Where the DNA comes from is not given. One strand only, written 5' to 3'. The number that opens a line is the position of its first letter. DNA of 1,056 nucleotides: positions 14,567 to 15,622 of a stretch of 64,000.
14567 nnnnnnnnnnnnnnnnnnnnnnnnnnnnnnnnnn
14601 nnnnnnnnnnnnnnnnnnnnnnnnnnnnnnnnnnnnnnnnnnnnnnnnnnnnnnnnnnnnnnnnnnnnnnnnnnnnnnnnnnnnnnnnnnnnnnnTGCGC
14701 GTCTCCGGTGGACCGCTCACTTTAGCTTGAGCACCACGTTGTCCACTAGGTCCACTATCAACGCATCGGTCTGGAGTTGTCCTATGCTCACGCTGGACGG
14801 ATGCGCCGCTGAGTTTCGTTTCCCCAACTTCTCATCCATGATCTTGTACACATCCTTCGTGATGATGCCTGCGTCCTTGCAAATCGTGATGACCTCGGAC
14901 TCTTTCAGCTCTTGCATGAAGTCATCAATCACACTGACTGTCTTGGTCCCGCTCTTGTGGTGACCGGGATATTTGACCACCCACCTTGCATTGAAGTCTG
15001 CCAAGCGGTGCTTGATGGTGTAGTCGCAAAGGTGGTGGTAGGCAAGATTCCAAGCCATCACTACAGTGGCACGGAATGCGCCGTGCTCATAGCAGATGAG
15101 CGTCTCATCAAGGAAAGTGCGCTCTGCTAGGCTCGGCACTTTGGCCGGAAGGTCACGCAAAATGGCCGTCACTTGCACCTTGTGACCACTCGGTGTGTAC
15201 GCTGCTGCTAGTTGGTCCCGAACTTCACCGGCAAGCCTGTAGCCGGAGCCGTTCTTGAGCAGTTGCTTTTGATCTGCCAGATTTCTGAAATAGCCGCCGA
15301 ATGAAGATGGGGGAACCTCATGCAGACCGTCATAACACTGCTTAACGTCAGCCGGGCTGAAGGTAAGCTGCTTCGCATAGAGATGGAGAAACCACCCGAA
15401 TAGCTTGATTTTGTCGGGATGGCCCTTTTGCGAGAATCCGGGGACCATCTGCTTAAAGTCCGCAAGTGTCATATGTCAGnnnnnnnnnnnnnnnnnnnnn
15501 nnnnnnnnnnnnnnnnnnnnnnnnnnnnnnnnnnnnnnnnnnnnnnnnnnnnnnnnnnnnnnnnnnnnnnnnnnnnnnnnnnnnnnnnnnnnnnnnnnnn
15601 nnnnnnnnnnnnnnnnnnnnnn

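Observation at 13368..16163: Accessory operon as a candidate new defence or toxin system: wHTH + HEPN + 3-TM + Pro-rich peptides + 4-TM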

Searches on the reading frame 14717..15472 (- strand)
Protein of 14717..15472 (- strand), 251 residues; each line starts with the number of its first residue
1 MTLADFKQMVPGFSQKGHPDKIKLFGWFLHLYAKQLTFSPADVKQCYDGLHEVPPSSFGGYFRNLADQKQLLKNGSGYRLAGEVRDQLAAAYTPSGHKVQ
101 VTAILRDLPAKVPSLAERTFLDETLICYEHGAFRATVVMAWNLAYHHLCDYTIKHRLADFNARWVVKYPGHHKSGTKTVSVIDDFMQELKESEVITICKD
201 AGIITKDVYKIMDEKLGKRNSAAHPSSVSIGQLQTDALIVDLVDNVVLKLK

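Call 3: search_protein_families(library=pfam, proteins=[window:14717-15472:-], max_evalue=1)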
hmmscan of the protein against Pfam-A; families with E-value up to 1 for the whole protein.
window:14717-15472:- (251 aa): 0 families

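Call 4: search_protein_families(library=padloc, proteins=[window:14717-15472:-], max_evalue=1)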
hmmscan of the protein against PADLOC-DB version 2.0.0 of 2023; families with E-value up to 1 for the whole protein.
window:14717-15472:- (251 aa): 1 family
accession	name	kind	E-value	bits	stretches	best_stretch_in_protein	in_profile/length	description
PDLC04108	PD-T7-3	-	0.03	11.5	1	117-144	18-45/432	-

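Call 5: search_protein_families(library=ncbifam, proteins=[window:14717-15472:-], max_evalue=1)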
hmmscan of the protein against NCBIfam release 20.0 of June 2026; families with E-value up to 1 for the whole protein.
window:14717-15472:- (251 aa): 0 families

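Call 10: find_homologous_proteins(query=window:14717-15472:-)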
Query window:14717-15472:- (251 aa): 759 proteins with E <= 0.001 among 1195 candidates; the best 120 are listed.
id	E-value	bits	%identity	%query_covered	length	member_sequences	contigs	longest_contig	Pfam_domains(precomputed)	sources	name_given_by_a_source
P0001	8.8e-163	558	97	100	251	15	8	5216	PF27235.1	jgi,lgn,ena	-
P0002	3.8e-151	520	89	100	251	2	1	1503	PF27235.1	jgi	jgi:hypothetical protein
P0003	3.3e-148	510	88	100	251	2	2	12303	PF27235.1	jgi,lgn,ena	-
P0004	3.5e-148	510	88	100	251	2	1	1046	PF27235.1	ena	-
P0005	1.4e-143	495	85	100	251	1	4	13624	PF27235.1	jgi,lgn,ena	-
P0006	3.7e-143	494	84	100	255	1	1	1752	PF27235.1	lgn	-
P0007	1.5e-139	482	84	100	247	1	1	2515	PF27235.1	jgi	jgi:hypothetical protein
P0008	9.6e-138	476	82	100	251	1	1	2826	PF27235.1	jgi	jgi:hypothetical protein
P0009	2.2e-130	452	79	97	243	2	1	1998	PF27235.1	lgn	-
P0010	3.4e-129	448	76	100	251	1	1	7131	PF27235.1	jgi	jgi:hypothetical protein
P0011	6.0e-129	447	75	100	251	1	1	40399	PF27235.1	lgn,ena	-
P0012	1.8e-123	429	72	100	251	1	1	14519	PF27235.1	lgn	-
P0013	7.0e-116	404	68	100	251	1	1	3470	PF27235.1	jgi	jgi:hypothetical protein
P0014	2.2e-115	403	68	100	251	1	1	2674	PF27235.1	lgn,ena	-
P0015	2.3e-114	399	68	100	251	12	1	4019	PF27235.1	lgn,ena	-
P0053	3.7e-94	333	61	99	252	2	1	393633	PF27235.1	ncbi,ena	-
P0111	7.0e-81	290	51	98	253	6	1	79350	PF27235.1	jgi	jgi:hypothetical protein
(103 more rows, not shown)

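Call 11: find_encoding_contigs(protein=P0011, flank=6000, max_places=2)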
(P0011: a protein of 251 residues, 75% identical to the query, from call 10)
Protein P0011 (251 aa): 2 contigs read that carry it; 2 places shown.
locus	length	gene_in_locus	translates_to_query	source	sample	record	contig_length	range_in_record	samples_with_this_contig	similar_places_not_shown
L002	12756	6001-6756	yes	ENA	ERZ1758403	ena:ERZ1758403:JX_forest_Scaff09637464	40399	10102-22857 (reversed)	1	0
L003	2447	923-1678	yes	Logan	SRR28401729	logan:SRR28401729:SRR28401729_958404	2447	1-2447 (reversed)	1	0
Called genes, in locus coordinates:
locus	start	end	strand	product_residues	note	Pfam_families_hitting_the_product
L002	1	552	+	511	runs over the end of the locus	PF00295:Glyco_hydro_28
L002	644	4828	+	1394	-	PF13385:Laminin_G_3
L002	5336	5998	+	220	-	-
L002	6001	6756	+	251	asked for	PF27235:AF_1680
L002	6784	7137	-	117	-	-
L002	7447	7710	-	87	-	-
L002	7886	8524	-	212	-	-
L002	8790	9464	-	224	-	PF00239:Resolvase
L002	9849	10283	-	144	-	-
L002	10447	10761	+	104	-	-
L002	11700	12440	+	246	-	-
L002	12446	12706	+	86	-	-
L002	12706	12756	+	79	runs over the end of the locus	-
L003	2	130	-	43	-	?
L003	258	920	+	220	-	-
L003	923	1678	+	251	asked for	PF27235:AF_1680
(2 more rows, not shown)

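Call 12: find_encoding_contigs(protein=P0053, flank=6000, max_places=2)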
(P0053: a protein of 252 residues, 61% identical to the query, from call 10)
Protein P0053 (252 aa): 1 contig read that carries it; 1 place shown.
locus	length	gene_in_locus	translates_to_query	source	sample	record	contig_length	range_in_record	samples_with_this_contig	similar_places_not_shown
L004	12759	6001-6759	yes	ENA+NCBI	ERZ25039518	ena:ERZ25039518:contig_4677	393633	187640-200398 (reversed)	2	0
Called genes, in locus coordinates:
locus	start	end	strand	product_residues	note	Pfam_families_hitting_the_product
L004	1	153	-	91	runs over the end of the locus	-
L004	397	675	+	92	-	PF02583:Trns_repr_metal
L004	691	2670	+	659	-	PF00122:E1-E2_ATPase, PF00702:Hydrolase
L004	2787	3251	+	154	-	-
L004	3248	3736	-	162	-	PF14464:Prok-JAB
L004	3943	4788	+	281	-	PF01180:DHO_dh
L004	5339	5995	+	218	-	-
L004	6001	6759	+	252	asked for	PF27235:AF_1680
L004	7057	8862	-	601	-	PF02538:Hydantoinase_B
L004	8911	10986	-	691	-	PF05378:Hydant_A_N, PF01968:Hydantoinase_A, PF19278:Hydant_A_C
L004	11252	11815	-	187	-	-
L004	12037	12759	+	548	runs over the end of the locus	PF13231:PMT_2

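Call 13: find_encoding_contigs(protein=P0111, flank=6000, max_places=2)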
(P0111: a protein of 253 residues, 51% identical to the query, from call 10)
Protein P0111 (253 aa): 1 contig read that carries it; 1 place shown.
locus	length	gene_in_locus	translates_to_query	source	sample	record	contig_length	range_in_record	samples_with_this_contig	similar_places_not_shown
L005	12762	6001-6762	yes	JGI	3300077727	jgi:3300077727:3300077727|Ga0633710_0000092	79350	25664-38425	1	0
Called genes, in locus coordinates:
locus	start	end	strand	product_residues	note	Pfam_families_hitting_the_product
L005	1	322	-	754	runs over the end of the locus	PF13620:CarboxypepD_reg (faint)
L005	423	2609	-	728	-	PF13442:Cytochrome_CBB3, PF01011:PQQ, PF13360:PQQ_2, PF13570:Beta-prop_ACSF4 (faint), PF25293:Beta-prop_EMC1_N (faint), PF01011:PQQ, PF13360:PQQ_2 (weak)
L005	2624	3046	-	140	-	PF07452:CHRD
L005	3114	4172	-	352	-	PF08450:SGL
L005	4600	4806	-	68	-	PF24113:DUF7387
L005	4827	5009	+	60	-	-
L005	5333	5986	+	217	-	-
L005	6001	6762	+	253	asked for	PF27235:AF_1680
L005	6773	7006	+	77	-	-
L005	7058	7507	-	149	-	-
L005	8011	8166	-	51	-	PF18480:DUF5615 (weak)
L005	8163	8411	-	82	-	PF04255:DUF433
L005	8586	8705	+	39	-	-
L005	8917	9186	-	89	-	-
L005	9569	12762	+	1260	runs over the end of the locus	PF13620:CarboxypepD_reg, PF25183:OMP_b-brl_4, PF00593:TonB_dep_Rec_b-barrel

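Call 14: find_encoding_contigs(protein=P0001, flank=6000, max_places=3)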
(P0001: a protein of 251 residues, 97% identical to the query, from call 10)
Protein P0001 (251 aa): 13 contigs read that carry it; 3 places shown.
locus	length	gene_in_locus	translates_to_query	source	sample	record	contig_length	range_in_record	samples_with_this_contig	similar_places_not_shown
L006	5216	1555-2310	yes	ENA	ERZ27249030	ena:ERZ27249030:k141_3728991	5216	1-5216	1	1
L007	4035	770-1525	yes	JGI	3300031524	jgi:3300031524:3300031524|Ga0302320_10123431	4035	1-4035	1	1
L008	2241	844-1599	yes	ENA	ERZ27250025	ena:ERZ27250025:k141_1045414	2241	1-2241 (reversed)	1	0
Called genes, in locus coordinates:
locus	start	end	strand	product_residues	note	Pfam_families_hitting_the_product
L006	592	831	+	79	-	-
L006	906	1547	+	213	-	-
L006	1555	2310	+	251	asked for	PF27235:AF_1680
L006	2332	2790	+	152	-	-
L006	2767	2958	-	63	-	-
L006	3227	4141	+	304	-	PF18864:AbiTii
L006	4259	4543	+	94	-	-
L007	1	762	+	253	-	?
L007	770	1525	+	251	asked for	PF27235:AF_1680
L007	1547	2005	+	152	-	-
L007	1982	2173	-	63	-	-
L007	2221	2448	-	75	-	-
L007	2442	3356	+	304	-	PF18864:AbiTii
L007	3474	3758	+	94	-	-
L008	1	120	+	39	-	?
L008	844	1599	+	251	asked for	PF27235:AF_1680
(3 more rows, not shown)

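Call 15: find_encoding_contigs(protein=P0003, flank=6000, max_places=2)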
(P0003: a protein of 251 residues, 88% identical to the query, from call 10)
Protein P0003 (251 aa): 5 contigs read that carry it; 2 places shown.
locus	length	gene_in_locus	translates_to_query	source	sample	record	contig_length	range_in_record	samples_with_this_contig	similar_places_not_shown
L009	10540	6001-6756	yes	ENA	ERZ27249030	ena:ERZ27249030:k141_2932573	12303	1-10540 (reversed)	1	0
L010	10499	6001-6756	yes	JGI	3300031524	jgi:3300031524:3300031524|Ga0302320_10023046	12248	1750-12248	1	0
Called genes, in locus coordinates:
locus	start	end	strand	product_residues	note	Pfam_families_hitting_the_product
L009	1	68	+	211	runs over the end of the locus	PF01782:RimM, PF24986:PRC_RimM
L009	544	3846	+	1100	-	PF05345:He_PIG (weak), PF24908:Ig_SIBA-E_2nd (faint), PF05345:He_PIG, PF16640:Big_3_5, PF13290:CHB_HEX_C_1, PF13287:Fn3_assoc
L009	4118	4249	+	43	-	-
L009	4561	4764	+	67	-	-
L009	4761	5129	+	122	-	PF01850:PIN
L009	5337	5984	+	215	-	-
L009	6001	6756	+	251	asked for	PF27235:AF_1680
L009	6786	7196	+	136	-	-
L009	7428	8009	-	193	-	-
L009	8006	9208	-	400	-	PF09925:DUF2157, PF10101:DUF2339 (faint)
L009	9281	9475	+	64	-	PF01746:tRNA_m1G_MT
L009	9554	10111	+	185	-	PF01746:tRNA_m1G_MT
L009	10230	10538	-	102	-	?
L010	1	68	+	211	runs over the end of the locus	PF01782:RimM, PF05239:PRC (weak), PF24986:PRC_RimM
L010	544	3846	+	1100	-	PF05345:He_PIG (weak), PF24908:Ig_SIBA-E_2nd (faint), PF05345:He_PIG, PF16640:Big_3_5, PF13290:CHB_HEX_C_1, PF13287:Fn3_assoc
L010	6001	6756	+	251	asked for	PF27235:AF_1680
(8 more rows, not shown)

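Call 16: find_encoding_contigs(protein=P0005, flank=6000, max_places=2)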
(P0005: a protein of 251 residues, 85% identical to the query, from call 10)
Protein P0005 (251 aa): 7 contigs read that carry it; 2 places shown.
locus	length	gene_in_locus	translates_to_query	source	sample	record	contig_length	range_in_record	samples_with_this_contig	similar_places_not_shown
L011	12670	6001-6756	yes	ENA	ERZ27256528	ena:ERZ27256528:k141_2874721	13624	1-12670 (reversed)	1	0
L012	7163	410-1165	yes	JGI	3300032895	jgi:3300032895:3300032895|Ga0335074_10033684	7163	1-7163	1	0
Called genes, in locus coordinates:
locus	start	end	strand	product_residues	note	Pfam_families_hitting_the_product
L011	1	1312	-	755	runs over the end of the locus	?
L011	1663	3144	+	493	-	-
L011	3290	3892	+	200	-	PF13338:AbiEi_4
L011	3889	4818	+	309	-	PF08843:AbiEii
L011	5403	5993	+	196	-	-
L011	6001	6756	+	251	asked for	PF27235:AF_1680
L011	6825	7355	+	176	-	PF01936:NYN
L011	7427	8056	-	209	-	PF00154:RecA_N, PF06745:ATPase, PF27531:MT3502_N (weak)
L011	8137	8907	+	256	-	PF02586:SRAP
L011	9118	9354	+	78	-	-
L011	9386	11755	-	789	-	PF04471:Mrr_cat (weak), PF20720:nSTAND3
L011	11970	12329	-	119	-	-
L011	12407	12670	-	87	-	?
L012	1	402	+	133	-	?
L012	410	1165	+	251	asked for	PF27235:AF_1680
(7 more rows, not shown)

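Call 17: find_encoding_contigs(protein=P0012, flank=6000, max_places=2)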
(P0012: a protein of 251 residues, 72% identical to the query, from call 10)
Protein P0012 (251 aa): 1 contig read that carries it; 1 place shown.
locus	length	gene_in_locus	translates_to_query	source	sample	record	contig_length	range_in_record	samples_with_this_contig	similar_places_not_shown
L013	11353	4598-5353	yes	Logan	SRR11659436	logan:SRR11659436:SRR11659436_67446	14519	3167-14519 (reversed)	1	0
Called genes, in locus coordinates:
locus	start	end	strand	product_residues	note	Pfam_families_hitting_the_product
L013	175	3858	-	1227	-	PF02012:BNR (faint), PF13088:BNR_2 (faint), PF15902:Sortilin-Vps10 (weak)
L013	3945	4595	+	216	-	-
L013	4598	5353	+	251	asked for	PF27235:AF_1680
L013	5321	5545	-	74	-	-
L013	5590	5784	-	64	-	-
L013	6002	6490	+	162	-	-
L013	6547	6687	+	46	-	-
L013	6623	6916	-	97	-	-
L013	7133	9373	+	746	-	-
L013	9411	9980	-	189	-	PF00239:Resolvase, PF02796:HTH_7 (weak)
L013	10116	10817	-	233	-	-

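Call 19: search_solved_structures(query=window:14717-15472:-, max_evalue=10, show_alignments=2)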
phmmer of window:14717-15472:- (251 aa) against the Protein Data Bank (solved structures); distinct sequences matched with E-value up to 10: 3.
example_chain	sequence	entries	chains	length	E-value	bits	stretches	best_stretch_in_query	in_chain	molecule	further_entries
2qry_A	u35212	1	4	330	0.83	12.6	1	59-120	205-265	Thiamine-binding periplasmic protein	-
7zr3_A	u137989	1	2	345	1.5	11.8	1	92-130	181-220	EH0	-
9zd7_H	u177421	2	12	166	1.8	11.5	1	37-83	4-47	gp78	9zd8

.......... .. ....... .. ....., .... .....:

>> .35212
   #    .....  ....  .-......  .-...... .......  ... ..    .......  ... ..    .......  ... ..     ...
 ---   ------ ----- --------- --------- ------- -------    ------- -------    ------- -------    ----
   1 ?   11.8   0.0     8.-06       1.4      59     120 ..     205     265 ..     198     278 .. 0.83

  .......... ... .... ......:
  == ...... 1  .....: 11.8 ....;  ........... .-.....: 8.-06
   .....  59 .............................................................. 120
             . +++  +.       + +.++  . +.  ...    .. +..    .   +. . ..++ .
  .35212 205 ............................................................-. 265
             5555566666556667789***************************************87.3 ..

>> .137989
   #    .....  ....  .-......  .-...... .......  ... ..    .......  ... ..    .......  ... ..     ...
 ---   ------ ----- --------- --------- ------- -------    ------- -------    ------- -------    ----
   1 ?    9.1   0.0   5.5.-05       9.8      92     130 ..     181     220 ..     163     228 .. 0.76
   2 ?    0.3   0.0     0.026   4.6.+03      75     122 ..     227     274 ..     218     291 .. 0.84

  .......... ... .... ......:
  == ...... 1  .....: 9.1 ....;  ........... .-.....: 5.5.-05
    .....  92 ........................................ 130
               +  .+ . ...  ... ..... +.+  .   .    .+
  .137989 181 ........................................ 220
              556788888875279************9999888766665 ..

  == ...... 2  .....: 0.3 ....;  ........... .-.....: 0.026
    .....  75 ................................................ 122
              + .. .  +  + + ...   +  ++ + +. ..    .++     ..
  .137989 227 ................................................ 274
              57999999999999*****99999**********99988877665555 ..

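Call 33: predict_structure(alignment_id=A1)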
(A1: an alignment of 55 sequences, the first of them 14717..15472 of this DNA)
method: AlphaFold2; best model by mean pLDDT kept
length: 251 residues; sequences in the alignment: 55
mean_pLDDT: 92.8   pTM: 0.71
mean pLDDT of the five models: 92.8, 91.7, 91.3, 88.9, 87.8
residues with pLDDT >= 90: 195; 70-90: 53; 50-70: 3; < 50: 0
segments of 3 or more residues with pLDDT < 50: none
pLDDT, mean of each block of 10 residues (from residue 1): 86 94 97 92 97 94 97 95 90 76 90 88 94 94 97 97 97 95 95 98 97 95 84 90 93 68
secondary structure, 60 per line:
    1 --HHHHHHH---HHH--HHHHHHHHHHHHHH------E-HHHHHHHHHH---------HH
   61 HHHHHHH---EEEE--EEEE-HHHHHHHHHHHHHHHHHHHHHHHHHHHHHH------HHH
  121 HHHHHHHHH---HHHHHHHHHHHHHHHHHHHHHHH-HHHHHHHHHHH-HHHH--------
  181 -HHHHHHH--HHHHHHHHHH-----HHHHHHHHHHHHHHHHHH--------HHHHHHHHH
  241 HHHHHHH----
elements in order: H3-9 H18-31 H40-49 H59-67 E71-74 E77-80 H82-111 H118-129 H133-155 H157-167 H169-172 H182-188 H191-200 H206-223 H232-247

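Call 37: fold_search(model_id=the predicted structure, library=pdb)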
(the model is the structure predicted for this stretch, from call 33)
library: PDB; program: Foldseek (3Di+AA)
matches with E <= 10: 313; with E <= 0.001: 0
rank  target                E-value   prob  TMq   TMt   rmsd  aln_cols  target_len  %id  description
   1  6m6u_H                4.7e-01  0.63  0.22  0.38  10.9       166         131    9  Crystal structure the toxin-antitoxin MntA-HpeT mutant-D39ED41E (released 2020-09-30)
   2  1t98_A                5.9e-01  0.20  0.21  0.20  20.6       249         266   11  Crystal Structure of MukF(1-287) (released 2005-05-24)
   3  2f5c                  6.8e-01  0.60  0.22  0.34   8.2       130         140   12  Bacillus subtilis Manganese transport regulator (MNTR) bound to manganese, hexagonal crystal form (released 2006-03-07)
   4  6m6w_H                7.1e-01  0.72  0.27  0.47  10.0       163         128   10  Crystal structure the toxin-antitoxin MntA-HpeT mutant-Y104A (released 2020-09-30)
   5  5yep_C                7.1e-01  0.69  0.26  0.45   9.7       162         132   10  Crystal structure of SO_3166-SO_3165 from Shewanella oneidensis (released 2018-03-28)
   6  6m6u_D                7.5e-01  0.57  0.25  0.39  10.4       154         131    9  Crystal structure the toxin-antitoxin MntA-HpeT mutant-D39ED41E (released 2020-09-30)
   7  6m6u_G                7.5e-01  0.51  0.23  0.38  10.4       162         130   12  Crystal structure the toxin-antitoxin MntA-HpeT mutant-D39ED41E (released 2020-09-30)
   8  6ep3_A                7.5e-01  0.13  0.19  0.21  19.0       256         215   10  Lar controls the expression of the Listeria monocytogenes agr system and mediates virulence. (released 2018-07-25)
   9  7bxo_D                7.8e-01  0.69  0.26  0.44  10.5       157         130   10  Crystal structure of the toxin-antitoxin with AMP-PNP (released 2020-09-30)
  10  6m6w_G                8.6e-01  0.66  0.24  0.44  10.5       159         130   12  Crystal structure the toxin-antitoxin MntA-HpeT mutant-Y104A (released 2020-09-30)
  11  8tjj_A                8.6e-01  0.21  0.18  0.15  13.5       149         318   15  SAM-dependent methyltransferase RedM bound to SAM (released 2023-12-13)
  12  6ep3_B                1.0e+00  0.12  0.19  0.21  20.1       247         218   10  Lar controls the expression of the Listeria monocytogenes agr system and mediates virulence. (released 2018-07-25)
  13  6kta_A                1.1e+00  0.44  0.23  0.34   7.8       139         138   14  Crystal structure of B. halodurans MntR in apo form (released 2019-12-04)
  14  8r96_A                1.2e+00  0.06  0.16  0.15  20.7       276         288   12  Crystal structure of the cryorhodopsin CryoR2 at pH 4.6, type A crystals (released 2024-12-11)
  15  6k4y_M                1.2e+00  0.51  0.22  0.26  19.0       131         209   13  CryoEM structure of sigma appropriation complex (released 2019-08-07)
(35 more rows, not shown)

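Call 43: search_solved_structures(query=A1, max_evalue=10, show_alignments=3)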
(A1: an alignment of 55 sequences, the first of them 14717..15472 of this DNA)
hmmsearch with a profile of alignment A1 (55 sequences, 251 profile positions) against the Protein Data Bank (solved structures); distinct sequences matched with E-value up to 10: 5.
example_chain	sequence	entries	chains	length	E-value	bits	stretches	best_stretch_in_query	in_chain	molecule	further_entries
6wvs_A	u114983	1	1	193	0.0047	19.9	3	155-218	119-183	DeNovoTIM15 hyperstable de novo TIM barrel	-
7p12_A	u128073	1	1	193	0.0092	18.9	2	155-218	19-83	DeNovoTIM13-SB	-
9wx2_A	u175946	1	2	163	0.01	18.8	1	105-154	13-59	Dandelion-hepn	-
9wxf_A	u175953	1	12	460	0.037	16.9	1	106-154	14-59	Dandelion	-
6yqx_A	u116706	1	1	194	0.041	16.7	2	158-218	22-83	de novo designed TIM barrel DeNovoTIM13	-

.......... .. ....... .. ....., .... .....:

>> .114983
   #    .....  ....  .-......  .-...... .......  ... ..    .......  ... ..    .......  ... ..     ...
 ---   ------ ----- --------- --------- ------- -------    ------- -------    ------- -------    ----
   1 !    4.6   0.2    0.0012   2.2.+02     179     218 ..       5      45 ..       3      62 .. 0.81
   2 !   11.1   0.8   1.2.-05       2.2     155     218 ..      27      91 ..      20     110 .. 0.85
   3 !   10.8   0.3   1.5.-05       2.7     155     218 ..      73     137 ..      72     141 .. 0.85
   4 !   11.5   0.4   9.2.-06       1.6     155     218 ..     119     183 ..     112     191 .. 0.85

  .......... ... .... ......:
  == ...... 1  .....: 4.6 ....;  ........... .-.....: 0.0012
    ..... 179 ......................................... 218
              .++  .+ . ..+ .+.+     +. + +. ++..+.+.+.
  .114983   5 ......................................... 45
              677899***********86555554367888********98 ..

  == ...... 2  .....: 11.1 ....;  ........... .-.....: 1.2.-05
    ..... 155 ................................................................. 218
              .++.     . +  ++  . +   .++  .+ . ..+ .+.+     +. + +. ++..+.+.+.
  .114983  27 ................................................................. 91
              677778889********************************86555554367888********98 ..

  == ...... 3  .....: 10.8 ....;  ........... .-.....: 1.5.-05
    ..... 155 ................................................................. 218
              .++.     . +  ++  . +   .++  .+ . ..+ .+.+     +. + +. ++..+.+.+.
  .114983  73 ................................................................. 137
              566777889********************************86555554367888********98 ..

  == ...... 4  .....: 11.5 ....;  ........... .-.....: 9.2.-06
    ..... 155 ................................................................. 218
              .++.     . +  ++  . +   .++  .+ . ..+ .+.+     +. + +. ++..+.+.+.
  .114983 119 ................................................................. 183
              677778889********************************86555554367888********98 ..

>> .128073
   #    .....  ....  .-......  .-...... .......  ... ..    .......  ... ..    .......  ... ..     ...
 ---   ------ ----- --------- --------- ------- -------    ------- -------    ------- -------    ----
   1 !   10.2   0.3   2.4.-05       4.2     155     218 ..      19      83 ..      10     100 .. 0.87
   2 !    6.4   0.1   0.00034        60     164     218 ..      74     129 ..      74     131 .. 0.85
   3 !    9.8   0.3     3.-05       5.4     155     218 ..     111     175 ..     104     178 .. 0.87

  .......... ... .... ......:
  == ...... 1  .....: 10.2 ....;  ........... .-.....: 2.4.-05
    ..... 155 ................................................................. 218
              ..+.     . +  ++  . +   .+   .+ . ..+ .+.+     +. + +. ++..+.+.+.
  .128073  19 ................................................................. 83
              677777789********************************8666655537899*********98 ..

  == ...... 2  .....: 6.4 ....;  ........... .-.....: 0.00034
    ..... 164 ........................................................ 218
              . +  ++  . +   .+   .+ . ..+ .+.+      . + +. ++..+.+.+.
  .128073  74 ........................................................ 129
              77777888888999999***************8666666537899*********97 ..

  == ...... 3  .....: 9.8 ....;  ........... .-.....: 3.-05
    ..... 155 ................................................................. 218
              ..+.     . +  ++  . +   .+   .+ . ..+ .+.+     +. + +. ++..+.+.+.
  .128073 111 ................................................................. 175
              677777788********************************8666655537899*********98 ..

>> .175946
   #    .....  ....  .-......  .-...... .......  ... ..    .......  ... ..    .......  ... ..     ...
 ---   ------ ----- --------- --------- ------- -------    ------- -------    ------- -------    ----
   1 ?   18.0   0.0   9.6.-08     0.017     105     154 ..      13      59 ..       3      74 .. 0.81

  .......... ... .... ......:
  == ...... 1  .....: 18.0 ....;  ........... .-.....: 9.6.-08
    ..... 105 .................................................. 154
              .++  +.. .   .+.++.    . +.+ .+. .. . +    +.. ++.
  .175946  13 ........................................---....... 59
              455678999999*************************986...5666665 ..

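Call 69: find_related_loci(query=A1, collection=viral_contigs, flank=6000)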
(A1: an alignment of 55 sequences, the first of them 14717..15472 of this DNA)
Query A1 (251 aa) in viral_contigs; peptide patterns used: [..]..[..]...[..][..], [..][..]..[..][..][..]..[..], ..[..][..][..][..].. (x = any residue, [..] = any of these).
27 stretches matched a pattern; 2 encode a relative of the query (tblastn E <= 1e-3); 2 distinct loci.
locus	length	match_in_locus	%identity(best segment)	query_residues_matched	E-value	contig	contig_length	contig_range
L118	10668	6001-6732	39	5-250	3e-48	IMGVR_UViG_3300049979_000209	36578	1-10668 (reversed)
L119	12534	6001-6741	35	2-250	1e-40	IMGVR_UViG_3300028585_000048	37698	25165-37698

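Call 92: search_protein_families(library=phrogs, proteins=[window:14717-15472:-], max_evalue=0.01)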
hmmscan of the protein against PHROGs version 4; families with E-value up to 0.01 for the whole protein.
window:14717-15472:- (251 aa): 1 family
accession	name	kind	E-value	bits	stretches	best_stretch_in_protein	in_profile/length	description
phrog_27609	-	unknown function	1.5e-05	25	1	116-247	28-154/418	-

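Call 93: search_protein_families(library=pfam, proteins=[L118:5377-5982:+, L118:5986-6738:+, L118:8808-9734:-, L118:9727-10668:-], max_evalue=0.001)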
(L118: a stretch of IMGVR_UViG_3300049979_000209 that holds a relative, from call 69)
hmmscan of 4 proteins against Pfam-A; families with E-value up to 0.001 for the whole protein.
L118:5377-5982:+ (201 aa): 0 families

L118:5986-6738:+ (250 aa): 0 families

L118:8808-9734:- (308 aa): 1 family
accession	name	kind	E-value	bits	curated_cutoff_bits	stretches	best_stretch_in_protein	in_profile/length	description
PF00078.32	RVT_1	-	2.2e-19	70.4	29.6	1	35-236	1-203/205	Reverse transcriptase (RNA-dependent DNA polymerase)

L118:9727-10668:- (313 aa): 0 families

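Call 100: search_dna_similar(query=window:14717-15472:-, collection=phages, mode=protein, max_evalue=0.001, max_rows=15)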
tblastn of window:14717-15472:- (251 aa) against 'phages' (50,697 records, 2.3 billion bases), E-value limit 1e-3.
No match.
